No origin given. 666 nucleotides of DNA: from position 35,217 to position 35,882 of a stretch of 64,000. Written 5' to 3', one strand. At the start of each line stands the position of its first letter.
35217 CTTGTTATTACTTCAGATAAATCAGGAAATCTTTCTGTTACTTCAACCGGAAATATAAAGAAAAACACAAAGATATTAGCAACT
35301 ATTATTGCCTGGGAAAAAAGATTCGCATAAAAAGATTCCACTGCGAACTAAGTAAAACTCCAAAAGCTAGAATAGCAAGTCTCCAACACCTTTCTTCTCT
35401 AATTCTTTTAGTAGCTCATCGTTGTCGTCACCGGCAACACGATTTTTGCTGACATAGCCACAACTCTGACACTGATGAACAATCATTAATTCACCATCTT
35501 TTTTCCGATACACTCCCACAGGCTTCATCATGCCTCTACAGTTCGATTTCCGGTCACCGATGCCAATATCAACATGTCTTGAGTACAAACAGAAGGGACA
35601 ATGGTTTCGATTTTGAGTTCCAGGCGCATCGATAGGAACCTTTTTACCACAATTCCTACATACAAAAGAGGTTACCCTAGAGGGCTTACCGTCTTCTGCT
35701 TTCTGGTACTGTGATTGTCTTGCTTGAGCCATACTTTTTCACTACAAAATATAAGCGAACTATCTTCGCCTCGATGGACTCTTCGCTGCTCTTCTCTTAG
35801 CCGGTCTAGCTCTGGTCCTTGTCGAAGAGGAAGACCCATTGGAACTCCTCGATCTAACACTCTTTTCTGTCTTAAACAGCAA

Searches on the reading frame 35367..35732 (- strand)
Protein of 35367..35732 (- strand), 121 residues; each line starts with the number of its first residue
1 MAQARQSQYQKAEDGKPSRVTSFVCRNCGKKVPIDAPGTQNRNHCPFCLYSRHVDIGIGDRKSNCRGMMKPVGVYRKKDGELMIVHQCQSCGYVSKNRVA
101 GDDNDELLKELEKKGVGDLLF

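Call 3: search_protein_families(library=pfam, proteins=[window:35367-35732:-], max_evalue=0.01)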
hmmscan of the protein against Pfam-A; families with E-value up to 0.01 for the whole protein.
window:35367-35732:- (121 aa): 5 families
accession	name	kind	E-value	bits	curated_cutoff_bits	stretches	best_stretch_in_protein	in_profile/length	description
PF12647.12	RNHCP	-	3.3e-35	120.4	24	1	21-108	2-89/90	RNHCP domain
PF07282.18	Cas12f1-like_TNB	-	0.004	17.7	26.3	0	17-56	24-54/60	Cas12f1-like, TNB domain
PF14803.11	Zn_ribbon_Nudix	-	0.0062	16.9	25.6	0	25-48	3-28/34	Nudix N-terminal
PF12773.13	DZR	-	0.0065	17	27.3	0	19-51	9-33/45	Double zinc ribbon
PF13465.12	zf-H2C2_2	-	0.0099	16.6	40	0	86-96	15-25/26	Zinc-finger double domain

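Call 4: search_protein_families(library=ncbifam, proteins=[window:35367-35732:-], max_evalue=0.01)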
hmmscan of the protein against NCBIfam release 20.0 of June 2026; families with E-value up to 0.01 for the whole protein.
window:35367-35732:- (121 aa): 1 family
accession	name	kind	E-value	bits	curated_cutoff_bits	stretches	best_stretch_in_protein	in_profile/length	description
NF001608.0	PRK00398.1-6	equivalog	0.0042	16.9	84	1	23-50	4-29/46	DNA-directed RNA polymerase subunit P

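Call 9: find_homologous_proteins(query=window:35367-35732:-)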
Query window:35367-35732:- (121 aa): 118 proteins with E <= 0.001 among 122 candidates.
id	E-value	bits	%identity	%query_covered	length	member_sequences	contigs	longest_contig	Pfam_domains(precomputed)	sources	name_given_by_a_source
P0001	3.5e-78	278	100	100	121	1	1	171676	PF12647.13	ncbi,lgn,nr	ncbi:RNHCP domain-containing protein [Candidatus Dojkabacteria bacterium]|nr:RNHCP domain-containing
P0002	1.7e-47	178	71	88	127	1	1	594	PF12647.13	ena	-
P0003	1.8e-46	175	71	86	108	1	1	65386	PF12647.13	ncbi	-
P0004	1.3e-45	172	72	82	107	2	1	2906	PF12647.13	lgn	-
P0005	2.7e-45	171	72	82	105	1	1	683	PF12647.13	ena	-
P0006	5.4e-45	170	71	83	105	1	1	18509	PF12647.13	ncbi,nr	ncbi:MAG: RNHCP domain-containing protein [Patescibacteria group bacterium]|nr:RNHCP domain-containi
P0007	2.8e-43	165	65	83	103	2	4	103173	PF14803.12,PF12647.13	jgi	jgi:DNA-directed RNA polymerase subunit RPC12/RpoP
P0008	7.3e-43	163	64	85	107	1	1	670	PF12647.13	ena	-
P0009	1.2e-42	163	66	82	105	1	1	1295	PF12647.13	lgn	-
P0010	4.1e-42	161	69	83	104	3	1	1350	PF12647.13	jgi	jgi:hypothetical protein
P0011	4.8e-42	161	64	83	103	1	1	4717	PF12647.13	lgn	-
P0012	8.1e-42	160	67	81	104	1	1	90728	PF12647.13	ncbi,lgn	-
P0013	4.8e-41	158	68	82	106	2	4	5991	PF12647.13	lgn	-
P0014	7.9e-39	150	63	79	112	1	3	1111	PF12647.13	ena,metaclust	metaclust:\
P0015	1.8e-37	146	63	81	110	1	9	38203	PF12647.13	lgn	-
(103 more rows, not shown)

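Call 12: find_related_loci(query=A1, collection=genome_contigs, flank=6000)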
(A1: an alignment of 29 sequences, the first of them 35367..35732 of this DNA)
Query A1 (121 aa) in genome_contigs; peptide patterns used: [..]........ (x = any residue, [..] = any of these).
600 stretches matched a pattern (row limit reached: there are more); 591 encode a relative of the query (tblastn E <= 1e-3); the best 80 are kept; 80 distinct loci.
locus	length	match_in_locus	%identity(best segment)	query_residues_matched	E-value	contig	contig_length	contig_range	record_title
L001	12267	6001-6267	58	23-111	4e-34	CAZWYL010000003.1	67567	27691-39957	MAG TPA_asm: uncultured Candidatus Saccharibacteria bacterium isolate SRP319275_co2_268 genome assembly, contig: NODE_12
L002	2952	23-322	52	22-121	7e-34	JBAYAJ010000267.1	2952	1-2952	MAG: Treponema sp. isolate SO_2016_CLC_T1_67 scaffold70120_PH3_Jul14_2016, whole genome shotgun sequence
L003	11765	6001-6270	60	23-112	8e-34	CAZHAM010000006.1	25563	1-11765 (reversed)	MAG TPA_asm: uncultured Candidatus Saccharibacteria bacterium isolate SRP050083_co7_606 genome assembly, contig: NODE_14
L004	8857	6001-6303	52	11-111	2e-33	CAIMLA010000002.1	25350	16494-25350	uncultured bacterium isolate MJ-time_bin-1956 genome assembly, contig: bin-1956:02/56, whole genome shotgun sequence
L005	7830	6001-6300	56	18-119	1e-33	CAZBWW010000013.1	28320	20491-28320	MAG TPA_asm: uncultured Candidatus Saccharibacteria bacterium isolate SRP329715_co1_384 genome assembly, contig: NODE_23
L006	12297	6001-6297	48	23-121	8e-33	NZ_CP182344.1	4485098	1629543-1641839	MAG: Maridesulfovibrio sp. isolate LRMN2-isolate chromosome, complete genome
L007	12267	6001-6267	56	23-111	8e-33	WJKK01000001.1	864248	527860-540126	MAG: candidate division WWE3 bacterium isolate Bin_101 k141_320412, whole genome shotgun sequence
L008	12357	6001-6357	45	3-121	8e-32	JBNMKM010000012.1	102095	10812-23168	MAG: Roseburia sp. isolate CM_BacRos1550.43 k141_30851_length_102095_cov_14.0435, whole genome shotgun sequence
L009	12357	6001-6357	45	3-121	2e-31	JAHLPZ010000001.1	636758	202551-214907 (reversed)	Eubacterium sp. MSJ-21 M21_ctg001, whole genome shotgun sequence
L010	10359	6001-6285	55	23-117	2e-30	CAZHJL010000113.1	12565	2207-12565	MAG TPA_asm: uncultured Phycisphaeraceae bacterium isolate binchicken_co17_446 genome assembly, contig: NODE_11232_lengt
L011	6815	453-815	40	1-121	2e-31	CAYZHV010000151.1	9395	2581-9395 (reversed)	MAG TPA_asm: uncultured Spirochaetaceae bacterium isolate SRP332253_co1_227 genome assembly, contig: NODE_12286_length_9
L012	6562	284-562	52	22-114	1e-31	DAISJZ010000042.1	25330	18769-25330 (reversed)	MAG TPA_asm: Spirochaetota bacterium isolate CTOTU18752 NODE_1585_length_25330_cov_18.877982, whole genome shotgun seque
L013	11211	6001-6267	55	23-111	2e-31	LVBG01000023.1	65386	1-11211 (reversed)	MAG: Spirochaetales bacterium Spiro_05 Spiro_05_contig_19795, whole genome shotgun sequence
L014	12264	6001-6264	53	21-108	2e-31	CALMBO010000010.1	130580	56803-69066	MAG TPA_asm: uncultured Verrucomicrobia bacterium isolate SRR5468110_bin.44_CONCOCT_v1.1_MAG genome assembly, contig: ER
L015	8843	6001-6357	42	3-121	1e-30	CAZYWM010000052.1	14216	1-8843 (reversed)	MAG TPA_asm: uncultured Oscillospiraceae bacterium isolate SRP287540_co2_136 genome assembly, contig: NODE_4726_length_1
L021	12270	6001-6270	52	15-104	6e-29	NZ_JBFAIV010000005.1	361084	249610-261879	Streptomyces sp. NPDC050610 NPDC050610_298_C6.ctg-0005, whole genome shotgun sequence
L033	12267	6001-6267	49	18-104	6e-30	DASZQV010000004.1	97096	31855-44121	MAG TPA_asm: Rhizomicrobium sp. isolate SMAG_U6007 k141_300308, whole genome shotgun sequence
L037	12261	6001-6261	52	22-108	7e-30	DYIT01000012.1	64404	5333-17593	MAG TPA_asm: Candidatus Kuenenia stuttgartiensis isolate FI88_62_9 Afr_mines_FI88_204_length_64404_cov_4_106901, whole g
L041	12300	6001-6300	48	22-121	8e-30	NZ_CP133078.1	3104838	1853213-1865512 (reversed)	Anaerotignum sp. MB30-C6 chromosome, complete genome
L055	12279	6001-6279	53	22-114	2e-29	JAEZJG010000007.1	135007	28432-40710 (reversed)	MAG: Bacillota bacterium isolate OH_CDB_228 k127_1538233, whole genome shotgun sequence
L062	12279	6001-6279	52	23-116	3e-29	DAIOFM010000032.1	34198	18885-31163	MAG TPA_asm: Spirochaetota bacterium isolate CTOTU18388 NODE_792_length_34198_cov_7.668365, whole genome shotgun sequenc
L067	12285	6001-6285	48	22-116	3e-29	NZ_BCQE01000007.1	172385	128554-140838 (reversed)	Enterococcus gallinarum NBRC 100675, whole genome shotgun sequence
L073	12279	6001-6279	46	22-114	5e-29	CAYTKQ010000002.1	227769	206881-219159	MAG TPA_asm: uncultured Christensenella sp. isolate SRP242652_co1_171 genome assembly, contig: NODE_20_length_227769_cov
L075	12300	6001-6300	47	22-121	6e-29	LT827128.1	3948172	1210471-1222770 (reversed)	Gordonibacter sp. Marseille-P2775 genome assembly, chromosome: contig00001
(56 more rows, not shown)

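Call 15: find_encoding_contigs(protein=P0007, flank=5000, max_places=3)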
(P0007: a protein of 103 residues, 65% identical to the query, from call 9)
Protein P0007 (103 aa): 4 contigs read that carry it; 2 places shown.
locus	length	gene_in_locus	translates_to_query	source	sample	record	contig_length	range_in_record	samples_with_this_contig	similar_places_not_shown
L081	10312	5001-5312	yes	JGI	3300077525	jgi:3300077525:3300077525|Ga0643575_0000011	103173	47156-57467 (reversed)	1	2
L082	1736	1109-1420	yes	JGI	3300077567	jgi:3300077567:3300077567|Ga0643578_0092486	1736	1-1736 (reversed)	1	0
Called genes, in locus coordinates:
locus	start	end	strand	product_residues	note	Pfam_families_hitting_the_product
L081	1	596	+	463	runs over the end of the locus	-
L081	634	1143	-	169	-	PF00881:Nitroreductase, PF14512:TM1586_NiRdase, PF00881:Nitroreductase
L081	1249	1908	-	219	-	PF01509:TruB_N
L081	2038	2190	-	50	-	-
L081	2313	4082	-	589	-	PF13522:GATase_6, PF13537:GATase_7, PF13580:SIS_2 (faint), PF01380:SIS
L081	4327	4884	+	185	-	PF01936:NYN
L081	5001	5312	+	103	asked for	PF12647:RNHCP, PF14803:Zn_ribbon_Nudix (faint)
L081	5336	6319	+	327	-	PF02492:cobW, PF07683:CobW_C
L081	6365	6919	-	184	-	PF13560:HTH_31 (weak), PF01381:HTH_3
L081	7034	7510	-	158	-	-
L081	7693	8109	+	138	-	PF27746:Small_heat_shock_put (weak), PF00011:HSP20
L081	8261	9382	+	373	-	-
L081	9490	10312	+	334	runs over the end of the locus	PF03372:Exo_endo_phos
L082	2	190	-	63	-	?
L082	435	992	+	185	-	PF01936:NYN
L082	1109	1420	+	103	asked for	PF12647:RNHCP, PF14803:Zn_ribbon_Nudix (faint)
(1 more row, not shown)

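Call 16: find_encoding_contigs(protein=P0012, flank=5000, max_places=3)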
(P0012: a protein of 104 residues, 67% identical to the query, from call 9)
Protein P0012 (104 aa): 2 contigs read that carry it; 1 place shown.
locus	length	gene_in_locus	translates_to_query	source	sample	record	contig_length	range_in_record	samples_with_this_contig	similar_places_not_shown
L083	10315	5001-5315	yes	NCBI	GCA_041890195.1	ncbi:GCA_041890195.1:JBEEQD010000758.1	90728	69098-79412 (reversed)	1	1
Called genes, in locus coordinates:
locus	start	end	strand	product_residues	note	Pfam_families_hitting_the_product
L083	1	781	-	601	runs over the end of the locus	PF08439:Peptidase_M3_N, PF01432:Peptidase_M3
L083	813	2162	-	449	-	PF00890:FAD_binding_2 (weak), PF01134:GIDA (faint), PF01266:DAO (faint), PF03486:HI0933_like, PF07992:Pyr_redox_2 (faint), PF13738:Pyr_redox_3 (faint), PF21688:FAD-depend_C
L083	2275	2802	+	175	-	PF02834:LigT_PEase (weak), PF13563:2_5_RNA_ligase2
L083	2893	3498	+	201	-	PF01936:NYN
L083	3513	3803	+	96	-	-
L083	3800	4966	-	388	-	PF01139:RtcB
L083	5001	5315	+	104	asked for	PF12647:RNHCP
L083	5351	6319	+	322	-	PF02492:cobW, PF07683:CobW_C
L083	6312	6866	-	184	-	PF01381:HTH_3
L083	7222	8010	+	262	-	PF21686:LigD_Prim-Pol, PF01896:DNA_primase_S (weak)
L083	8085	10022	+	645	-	PF06739:SBBP (weak), PF17164:DUF5122 (weak)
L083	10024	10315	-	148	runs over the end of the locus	PF00383:dCMP_cyt_deam_1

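Call 17: find_encoding_contigs(protein=P0006, flank=5000, max_places=3)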
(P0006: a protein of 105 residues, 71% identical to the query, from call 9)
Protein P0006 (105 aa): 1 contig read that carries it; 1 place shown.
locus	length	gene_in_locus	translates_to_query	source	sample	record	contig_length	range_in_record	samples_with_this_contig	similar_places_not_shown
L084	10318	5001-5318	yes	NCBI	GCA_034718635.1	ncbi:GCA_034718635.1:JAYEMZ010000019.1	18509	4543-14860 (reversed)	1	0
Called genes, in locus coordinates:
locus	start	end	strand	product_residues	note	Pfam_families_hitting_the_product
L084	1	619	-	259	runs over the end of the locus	PF00892:EamA (faint)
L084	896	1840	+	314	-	PF00565:SNase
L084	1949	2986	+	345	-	-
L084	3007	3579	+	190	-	PF22769:DCD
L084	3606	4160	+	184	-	-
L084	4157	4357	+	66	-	-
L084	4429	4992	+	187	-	PF01936:NYN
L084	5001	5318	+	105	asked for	PF12647:RNHCP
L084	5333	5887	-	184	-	PF01381:HTH_3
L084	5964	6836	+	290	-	PF03372:Exo_endo_phos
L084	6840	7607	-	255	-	PF00535:Glycos_transf_2, PF10111:Glyco_tranf_2_2 (faint)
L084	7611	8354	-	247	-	PF00535:Glycos_transf_2, PF10111:Glyco_tranf_2_2, PF13641:Glyco_tranf_2_3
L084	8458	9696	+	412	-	PF00266:Aminotran_5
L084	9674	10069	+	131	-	PF01592:NifU_N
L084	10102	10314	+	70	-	PF13459:Fer4_15 (weak), PF13370:Fer4_13 (weak)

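Call 28: search_protein_families(library=pfam, proteins=[L083:3513-3803:+], max_evalue=0.01)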
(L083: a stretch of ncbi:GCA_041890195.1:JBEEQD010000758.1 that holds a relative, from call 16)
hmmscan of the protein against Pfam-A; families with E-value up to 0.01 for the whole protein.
L083:3513-3803:+ (96 aa): 0 families

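Call 32: search_solved_structures(query=A1, max_evalue=10, show_alignments=2)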
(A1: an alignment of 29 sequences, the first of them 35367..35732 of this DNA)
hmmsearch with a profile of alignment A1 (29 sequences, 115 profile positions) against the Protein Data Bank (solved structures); distinct sequences matched with E-value up to 10: 9.
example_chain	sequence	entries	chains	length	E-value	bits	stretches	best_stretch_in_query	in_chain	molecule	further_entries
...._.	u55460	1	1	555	0.27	14.5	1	27-110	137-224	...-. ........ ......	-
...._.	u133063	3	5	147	0.33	14.2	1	46-101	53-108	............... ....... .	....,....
4qiw_P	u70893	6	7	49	0.54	13.5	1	10-37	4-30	DNA-directed RNA polymerase subunit P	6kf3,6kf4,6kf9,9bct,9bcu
2cor_A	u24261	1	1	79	0.54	13.5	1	9-37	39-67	PINCH protein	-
7ubm_Q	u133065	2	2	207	0.74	13.1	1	46-100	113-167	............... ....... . | Antitermination protein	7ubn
9e5c_7d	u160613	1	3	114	1.9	11.8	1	26-49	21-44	TbDC13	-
2cot_A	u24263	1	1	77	2.1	11.6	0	5-33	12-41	Zinc finger protein 435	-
7zu0_C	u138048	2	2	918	2.6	11.4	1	13-89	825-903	Vacuolar membrane protein PEP3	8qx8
2n25_A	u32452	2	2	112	8.3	9.7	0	8-36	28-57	Zinc finger and BTB domain-containing protein 17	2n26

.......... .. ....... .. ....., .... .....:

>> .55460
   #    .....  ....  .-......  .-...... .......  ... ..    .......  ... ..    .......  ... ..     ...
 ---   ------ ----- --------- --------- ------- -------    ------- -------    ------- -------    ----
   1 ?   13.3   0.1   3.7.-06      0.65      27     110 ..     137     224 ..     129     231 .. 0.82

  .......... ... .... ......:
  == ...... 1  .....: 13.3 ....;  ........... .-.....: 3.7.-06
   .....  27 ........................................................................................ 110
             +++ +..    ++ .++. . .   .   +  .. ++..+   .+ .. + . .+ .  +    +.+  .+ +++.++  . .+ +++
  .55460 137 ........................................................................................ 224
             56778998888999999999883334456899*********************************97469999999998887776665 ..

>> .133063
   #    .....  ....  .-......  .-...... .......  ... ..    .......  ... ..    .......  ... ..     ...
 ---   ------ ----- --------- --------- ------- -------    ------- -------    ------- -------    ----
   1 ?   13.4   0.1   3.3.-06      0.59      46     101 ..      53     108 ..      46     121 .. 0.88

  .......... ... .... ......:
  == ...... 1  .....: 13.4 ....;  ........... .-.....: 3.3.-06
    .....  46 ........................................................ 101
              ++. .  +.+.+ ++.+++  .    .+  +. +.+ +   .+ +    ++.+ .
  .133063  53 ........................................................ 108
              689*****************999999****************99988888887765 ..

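Call 40: predict_structure(alignment_id=A1)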
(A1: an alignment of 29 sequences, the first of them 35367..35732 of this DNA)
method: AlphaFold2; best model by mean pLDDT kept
length: 121 residues; sequences in the alignment: 29
mean_pLDDT: 82.8   pTM: 0.73
mean pLDDT of the five models: 82.8, 81.7, 80.9, 80.0, 79.3
residues with pLDDT >= 90: 64; 70-90: 36; 50-70: 13; < 50: 8
segments of 3 or more residues with pLDDT < 50: 1-7
pLDDT, mean of each block of 10 residues (from residue 1): 47 59 91 81 90 80 88 94 94 92 94 84 72
secondary structure, 60 per line:
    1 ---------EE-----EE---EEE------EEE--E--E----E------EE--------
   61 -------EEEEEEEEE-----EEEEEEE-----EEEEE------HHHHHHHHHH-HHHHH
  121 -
elements in order: E22-24 E31-33 E68-76 E82-88 E94-98 H105-114 H116-120

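Call 42: search_protein_families(library=pfam, alignment_id=A4, max_evalue=0.0001)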
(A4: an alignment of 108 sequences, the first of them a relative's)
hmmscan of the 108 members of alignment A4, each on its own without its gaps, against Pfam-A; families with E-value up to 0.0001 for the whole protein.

A. member 1, L001:4606-5970:+ (454 aa): 1 family
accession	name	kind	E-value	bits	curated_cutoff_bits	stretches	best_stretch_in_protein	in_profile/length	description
PF13399.11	LytR_C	-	1.6e-09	39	22.2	1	363-424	2-63/86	LytR cell envelope-related transcriptional attenuator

B. families by the number of members that match (of 108 scanned): 76 families (the first 25 are shown)
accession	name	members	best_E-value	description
PF03193.22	RsgA_GTPase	10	4.1e-50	RsgA GTPase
PF01926.29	MMR_HSR1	9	3.1e-10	50S ribosome-binding GTPase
PF00005.33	ABC_tran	6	4.1e-08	ABC transporter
PF13399.11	LytR_C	5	1.6e-09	LytR cell envelope-related transcriptional attenuator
PF00829.26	Ribosomal_L21p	4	2.2e-25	Ribosomal prokaryotic L21 protein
PF08765.17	Mor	4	9.9e-07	Mor transcription activator family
PF00009.33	GTP_EFTU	3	1e-05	Elongation factor Tu GTP binding domain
PF00365.25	PFK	2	9.4e-49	Phosphofructokinase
PF00849.27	PseudoU_synth_2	2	1.5e-32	RNA pseudouridylate synthase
PF00583.31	Acetyltransf_1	2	3.5e-11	Acetyltransferase (GNAT) family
PF00350.29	Dynamin_N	2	1.4e-08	Dynamin family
PF02421.24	FeoB_N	2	5e-05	Ferrous iron transport protein B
PF01702.25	TGT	1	9.1e-109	Queuine tRNA-ribosyltransferase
PF00198.28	2-oxoacid_dh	1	3.4e-82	2-oxoacid dehydrogenases acyltransferase (catalytic domain)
PF05673.19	DUF815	1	7e-78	Protein of unknown function (DUF815)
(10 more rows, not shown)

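Call 43: fold_search(model_id=the predicted structure, library=pdb)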
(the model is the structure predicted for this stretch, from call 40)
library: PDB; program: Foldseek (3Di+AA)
matches with E <= 10: 425; with E <= 0.001: 0
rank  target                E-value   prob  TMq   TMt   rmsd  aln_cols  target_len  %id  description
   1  4c2m_X                4.3e-02  0.47  0.25  0.25  27.1       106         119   12  Structure of RNA polymerase I at 2.8 A resolution (released 2013-10-23)
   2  7z2z_I                6.9e-02  0.21  0.21  0.23  26.7       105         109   19  Structure of yeast RNA Polymerase III-DNA-Ty1 integrase complex (Pol III-DNA-IN1) at 3.1 A (released 2023-04-05)
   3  7oba_I                7.3e-02  0.35  0.26  0.29  29.4        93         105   14  Cryo-EM structure of human RNA Polymerase I in complex with RRN3 (released 2021-12-08)
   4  4c2m_I                8.7e-02  0.38  0.25  0.24  27.2       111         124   11  Structure of RNA polymerase I at 2.8 A resolution (released 2013-10-23)
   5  7obb_I                9.3e-02  0.33  0.25  0.28  28.9        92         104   13  Cryo-EM structure of human RNA Polymerase I Open Complex (released 2021-12-08)
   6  6hls_I                2.4e-01  0.18  0.23  0.25  25.6        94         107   14  Yeast apo RNA polymerase I* (released 2019-04-03)
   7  7cce_A                3.9e-01  0.15  0.23  0.18   9.6       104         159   12  crystal structure of Arabidopsis AIPP3 BAH domain in complex with an H3K27me3 peptide (released 2020-12-16)
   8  4v6w_AE               4.1e-01  0.14  0.22  0.11  12.6       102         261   14  Structure of the D. melanogaster 80S ribosome (released 2014-07-09)
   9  6hlq_I                4.3e-01  0.09  0.20  0.21  25.0       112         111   12  Yeast RNA polymerase I* elongation complex bound to nucleotide analog GMPCPP (released 2019-04-03)
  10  3dgh_A                6.2e-01  0.57  0.23  0.06   2.8        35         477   23  Crystal Structure of Drosophila Thioredoxin Reductase, C-terminal 8-residue truncation (released 2009-06-16)
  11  8z12                  7.0e-01  0.51  0.21  0.06   1.9        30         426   23  Crystal structure of WT DiatB (released 2025-02-19)
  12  6fto_A                7.0e-01  0.38  0.22  0.37   4.7        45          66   18  Crystal structure of the Chp2 chromoshadow domain in complex with N-terminal domain of chromatin remodeler Mit1 (released 2019-03-27)
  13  6k0a_G                7.0e-01  0.09  0.12  0.13  12.4        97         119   14  cryo-EM structure of an archaeal Ribonuclease P (released 2019-06-19)
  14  3dgh_B                7.4e-01  0.51  0.23  0.06   2.9        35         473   23  Crystal Structure of Drosophila Thioredoxin Reductase, C-terminal 8-residue truncation (released 2009-06-16)
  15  7vbc_I                7.9e-01  0.13  0.26  0.29  25.2        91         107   14  Back track state of human RNA Polymerase I Elongation Complex (released 2022-02-16)
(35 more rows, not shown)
